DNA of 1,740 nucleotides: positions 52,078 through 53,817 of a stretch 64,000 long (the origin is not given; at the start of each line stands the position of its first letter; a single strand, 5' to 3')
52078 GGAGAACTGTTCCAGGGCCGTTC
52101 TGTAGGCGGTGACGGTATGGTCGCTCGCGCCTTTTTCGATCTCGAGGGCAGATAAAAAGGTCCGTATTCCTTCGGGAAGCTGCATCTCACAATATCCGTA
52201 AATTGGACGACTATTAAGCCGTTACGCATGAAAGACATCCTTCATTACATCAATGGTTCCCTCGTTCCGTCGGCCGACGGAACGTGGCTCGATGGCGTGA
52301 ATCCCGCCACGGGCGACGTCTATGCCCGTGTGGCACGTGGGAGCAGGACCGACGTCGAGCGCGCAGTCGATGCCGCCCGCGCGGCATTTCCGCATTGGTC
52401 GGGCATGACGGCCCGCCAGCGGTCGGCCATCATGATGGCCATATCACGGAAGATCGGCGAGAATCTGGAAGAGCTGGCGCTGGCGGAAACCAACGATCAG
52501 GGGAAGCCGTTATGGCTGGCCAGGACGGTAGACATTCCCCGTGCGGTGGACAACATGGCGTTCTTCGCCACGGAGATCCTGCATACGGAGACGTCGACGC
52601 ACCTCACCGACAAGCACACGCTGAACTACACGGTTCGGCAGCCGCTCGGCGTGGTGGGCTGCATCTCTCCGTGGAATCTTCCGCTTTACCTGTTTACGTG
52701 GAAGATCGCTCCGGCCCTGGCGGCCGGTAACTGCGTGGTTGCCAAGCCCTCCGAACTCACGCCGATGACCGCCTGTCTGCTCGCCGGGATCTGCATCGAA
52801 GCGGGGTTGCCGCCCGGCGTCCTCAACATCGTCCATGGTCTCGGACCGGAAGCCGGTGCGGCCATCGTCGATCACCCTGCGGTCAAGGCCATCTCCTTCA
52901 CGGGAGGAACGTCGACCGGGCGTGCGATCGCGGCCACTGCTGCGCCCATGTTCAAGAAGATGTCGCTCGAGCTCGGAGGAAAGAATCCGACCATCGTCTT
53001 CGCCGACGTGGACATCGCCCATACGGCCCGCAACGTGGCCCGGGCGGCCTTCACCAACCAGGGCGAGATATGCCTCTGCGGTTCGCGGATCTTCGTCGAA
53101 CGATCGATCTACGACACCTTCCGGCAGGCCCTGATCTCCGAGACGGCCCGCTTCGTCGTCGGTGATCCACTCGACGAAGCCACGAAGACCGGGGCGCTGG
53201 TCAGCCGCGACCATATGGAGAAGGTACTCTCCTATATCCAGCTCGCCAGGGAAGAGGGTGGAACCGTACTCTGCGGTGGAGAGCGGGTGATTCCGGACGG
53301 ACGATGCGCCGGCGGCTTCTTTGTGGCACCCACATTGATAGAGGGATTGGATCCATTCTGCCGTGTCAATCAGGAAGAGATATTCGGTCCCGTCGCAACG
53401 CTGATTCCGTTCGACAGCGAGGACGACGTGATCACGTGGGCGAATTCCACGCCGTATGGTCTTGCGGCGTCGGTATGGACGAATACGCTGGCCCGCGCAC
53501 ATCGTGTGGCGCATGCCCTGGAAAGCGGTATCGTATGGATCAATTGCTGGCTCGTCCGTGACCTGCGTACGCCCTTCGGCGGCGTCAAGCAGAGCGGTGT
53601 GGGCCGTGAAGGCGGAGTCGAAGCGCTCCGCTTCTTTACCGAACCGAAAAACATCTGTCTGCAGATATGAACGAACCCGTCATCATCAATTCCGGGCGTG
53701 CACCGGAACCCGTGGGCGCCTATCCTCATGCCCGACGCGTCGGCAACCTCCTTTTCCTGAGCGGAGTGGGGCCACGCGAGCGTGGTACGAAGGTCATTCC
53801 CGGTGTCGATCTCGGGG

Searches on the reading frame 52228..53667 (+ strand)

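Call 12: search_protein_families(library=pfam, proteins=[window:52228-53667:+], max_evalue=0.001)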
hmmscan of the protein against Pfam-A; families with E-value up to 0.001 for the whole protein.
window:52228-53667:+ (480 aa): 1 family
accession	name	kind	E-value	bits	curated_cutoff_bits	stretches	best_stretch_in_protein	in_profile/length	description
PF00171.27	Aldedh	-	1.1e-170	568.6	23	1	16-476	5-461/461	Aldehyde dehydrogenase family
